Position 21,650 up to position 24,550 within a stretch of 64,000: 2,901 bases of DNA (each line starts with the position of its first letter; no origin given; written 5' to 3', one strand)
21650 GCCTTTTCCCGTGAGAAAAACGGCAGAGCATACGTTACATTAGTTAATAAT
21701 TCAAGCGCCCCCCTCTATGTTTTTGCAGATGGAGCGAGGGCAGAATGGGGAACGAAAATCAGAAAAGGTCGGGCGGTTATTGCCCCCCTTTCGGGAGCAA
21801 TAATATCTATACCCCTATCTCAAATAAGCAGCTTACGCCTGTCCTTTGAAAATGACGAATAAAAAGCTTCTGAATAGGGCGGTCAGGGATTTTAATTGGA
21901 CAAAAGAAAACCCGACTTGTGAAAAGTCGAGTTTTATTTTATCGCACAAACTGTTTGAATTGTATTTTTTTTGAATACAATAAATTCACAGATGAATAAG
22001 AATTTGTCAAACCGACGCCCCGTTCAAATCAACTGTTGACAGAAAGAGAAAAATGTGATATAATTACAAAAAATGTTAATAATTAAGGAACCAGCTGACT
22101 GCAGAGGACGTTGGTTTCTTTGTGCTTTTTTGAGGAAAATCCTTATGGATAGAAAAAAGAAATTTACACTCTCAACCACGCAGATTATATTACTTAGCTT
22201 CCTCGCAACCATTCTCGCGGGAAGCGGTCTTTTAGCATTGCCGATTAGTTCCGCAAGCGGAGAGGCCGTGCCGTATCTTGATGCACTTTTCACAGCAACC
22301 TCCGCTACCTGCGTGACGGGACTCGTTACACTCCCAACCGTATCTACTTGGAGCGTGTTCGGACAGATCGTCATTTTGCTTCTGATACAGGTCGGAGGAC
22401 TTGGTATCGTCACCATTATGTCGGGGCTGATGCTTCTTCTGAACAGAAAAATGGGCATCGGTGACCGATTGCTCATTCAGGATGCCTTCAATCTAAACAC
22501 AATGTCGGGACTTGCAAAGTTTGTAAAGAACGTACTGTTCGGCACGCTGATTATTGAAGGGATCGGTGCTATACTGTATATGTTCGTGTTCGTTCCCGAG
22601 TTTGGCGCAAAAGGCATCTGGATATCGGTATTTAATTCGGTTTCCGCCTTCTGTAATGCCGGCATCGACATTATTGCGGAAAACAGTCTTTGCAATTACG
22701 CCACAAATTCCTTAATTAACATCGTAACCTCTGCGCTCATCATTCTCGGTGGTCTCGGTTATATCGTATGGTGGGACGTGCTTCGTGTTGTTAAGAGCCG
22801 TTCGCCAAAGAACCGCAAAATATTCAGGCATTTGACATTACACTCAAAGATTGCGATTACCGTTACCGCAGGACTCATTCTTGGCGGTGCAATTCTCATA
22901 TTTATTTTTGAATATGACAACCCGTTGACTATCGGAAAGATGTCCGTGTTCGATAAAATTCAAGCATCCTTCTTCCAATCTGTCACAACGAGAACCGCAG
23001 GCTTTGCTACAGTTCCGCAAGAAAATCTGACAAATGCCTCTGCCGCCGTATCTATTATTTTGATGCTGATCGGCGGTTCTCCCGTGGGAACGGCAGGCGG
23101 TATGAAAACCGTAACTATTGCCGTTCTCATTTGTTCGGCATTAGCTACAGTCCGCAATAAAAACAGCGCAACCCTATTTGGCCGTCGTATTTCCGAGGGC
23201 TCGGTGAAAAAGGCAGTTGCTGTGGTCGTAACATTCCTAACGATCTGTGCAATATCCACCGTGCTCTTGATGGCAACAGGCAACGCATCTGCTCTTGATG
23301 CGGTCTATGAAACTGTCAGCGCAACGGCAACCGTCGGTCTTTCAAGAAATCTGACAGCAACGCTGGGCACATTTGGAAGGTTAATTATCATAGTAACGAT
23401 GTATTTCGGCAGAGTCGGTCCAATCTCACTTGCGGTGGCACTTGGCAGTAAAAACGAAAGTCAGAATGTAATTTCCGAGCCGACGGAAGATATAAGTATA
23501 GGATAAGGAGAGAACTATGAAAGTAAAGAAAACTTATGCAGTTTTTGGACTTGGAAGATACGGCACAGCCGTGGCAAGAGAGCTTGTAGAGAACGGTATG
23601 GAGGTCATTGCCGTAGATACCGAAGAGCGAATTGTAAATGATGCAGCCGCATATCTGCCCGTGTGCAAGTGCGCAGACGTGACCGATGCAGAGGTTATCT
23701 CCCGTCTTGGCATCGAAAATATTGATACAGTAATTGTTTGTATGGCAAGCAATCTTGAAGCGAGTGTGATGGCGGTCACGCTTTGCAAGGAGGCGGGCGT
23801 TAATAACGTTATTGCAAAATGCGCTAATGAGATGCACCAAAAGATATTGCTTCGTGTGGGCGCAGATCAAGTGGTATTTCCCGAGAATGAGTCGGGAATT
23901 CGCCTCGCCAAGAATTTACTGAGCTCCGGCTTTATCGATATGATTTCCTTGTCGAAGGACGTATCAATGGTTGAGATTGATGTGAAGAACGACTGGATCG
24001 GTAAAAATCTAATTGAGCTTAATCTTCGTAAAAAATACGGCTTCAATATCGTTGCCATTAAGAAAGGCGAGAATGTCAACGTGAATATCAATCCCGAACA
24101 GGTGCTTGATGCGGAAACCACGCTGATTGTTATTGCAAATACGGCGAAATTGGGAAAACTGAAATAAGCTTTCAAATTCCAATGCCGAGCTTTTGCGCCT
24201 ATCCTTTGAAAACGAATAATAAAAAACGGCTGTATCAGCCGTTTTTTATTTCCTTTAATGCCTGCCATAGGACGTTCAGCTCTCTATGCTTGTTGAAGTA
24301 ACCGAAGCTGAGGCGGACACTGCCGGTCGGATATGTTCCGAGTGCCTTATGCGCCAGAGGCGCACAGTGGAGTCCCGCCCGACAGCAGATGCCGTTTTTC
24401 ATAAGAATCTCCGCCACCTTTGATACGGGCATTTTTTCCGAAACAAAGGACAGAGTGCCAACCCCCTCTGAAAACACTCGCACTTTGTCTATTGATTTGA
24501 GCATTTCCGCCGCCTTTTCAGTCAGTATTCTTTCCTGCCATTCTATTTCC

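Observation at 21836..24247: ktrBA K+ uptake cassette bracketed by a duplicated 3' end of the GH13 gene, with non-native-looking codon usage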

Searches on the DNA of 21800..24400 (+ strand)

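Call 17: search_rna_families(source=window, start=21800, end=24400, threshold=evalue, max_evalue=1)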
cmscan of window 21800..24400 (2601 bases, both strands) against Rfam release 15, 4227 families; matches with E-value up to 1: 3.
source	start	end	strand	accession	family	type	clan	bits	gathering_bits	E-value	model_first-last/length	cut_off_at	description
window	21900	21988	-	RF02074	STnc240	Gene; sRNA;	-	26.6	55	0.44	1-77/77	no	Enterobacterial sRNA STnc240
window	24215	24299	-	RF02029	sraA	Gene; sRNA;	-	25.2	56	0.58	1-95/95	no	sraA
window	24163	24249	-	RF02420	Bp1_162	Gene; sRNA;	-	24.5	50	0.32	1-100/100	no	Burkholderia sRNA Bp1_Cand612_SIPHT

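Call 56: search_dna_similar(query=window:21876-24190:+, collection=plasmids, mode=distant, max_rows=10)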
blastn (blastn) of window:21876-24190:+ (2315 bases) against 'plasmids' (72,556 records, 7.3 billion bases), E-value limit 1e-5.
No match.

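Call 57: search_dna_similar(query=window:21876-24190:+, collection=phages, mode=distant, max_rows=10)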
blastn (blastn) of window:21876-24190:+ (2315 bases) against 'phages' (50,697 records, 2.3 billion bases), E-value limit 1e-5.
Records with a match: 1; places in all: 1; records where one place covers at least 80% of the query: 0.
Best place of each record, by identity: 60-80% 1.
By first word of the organism name: Bacteriophage 1.
By host as written in the record: - 1.
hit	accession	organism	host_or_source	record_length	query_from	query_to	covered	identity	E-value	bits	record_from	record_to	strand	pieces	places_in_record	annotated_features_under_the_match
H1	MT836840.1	Bacteriophage sp.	human fecal samples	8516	1011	1130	5%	70.8%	9e-6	60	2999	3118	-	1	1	record has no annotation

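Call 68: search_rna_families(source=window, start=22030, end=22160, threshold=evalue, max_evalue=10)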
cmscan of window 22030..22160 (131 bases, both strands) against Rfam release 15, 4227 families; matches with E-value up to 10: 7.
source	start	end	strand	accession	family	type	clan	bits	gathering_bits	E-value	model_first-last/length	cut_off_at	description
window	22050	22147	+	RF03091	Clostridium-PBP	Gene; sRNA;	-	16.1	94.4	5.7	1-73/73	no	Clostridium-PBP RNA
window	22046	22143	+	RF01978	HOTAIRM1_4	Gene; lncRNA;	-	14.2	40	4.9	22-102/102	no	HOX antisense intergenic RNA myeloid 1 conserved region 4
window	22069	22131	+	RF02436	SpF43_sRNA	Gene; sRNA;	-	13.8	70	3.1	1-99/99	no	Streptococcus sRNA SpF43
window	22049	22121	+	RF02083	OrzO-P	Gene; antitoxin;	-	12.6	60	8.4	1-76/76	no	OrzO-P RNA antitoxin family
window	22126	22156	+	RF01320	CRISPR-DR7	Gene; CRISPR;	CL00015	12.3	37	8.2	1-37/37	no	CRISPR RNA direct repeat element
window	22125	22160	+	RF00180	REN-SRE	Cis-reg;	-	11.3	41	1.5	1-20/37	3'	Renin stability regulatory element (REN-SRE)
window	22069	22127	+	RF01123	sR35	Gene; snRNA; snoRNA; CD-box;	-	8.6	60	5.8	1-57/57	no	Small nucleolar RNA sR35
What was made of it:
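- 22085..22131 (+): Conserved leader hairpin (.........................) followed by a U-rich tract. It is a candidate attenuator. No Rfam family matches (calls 17, 68).
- On c-di-AMP (ydaO) riboswitch-controlled K+ transporter: No Rfam match at E<=1 over 21800-24400, or at E<=10 over 22030-22160 (calls 17, 68).
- Tried and rejected: Rfam found nothing credible in the insert or in the leader alone (calls 17, 68).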
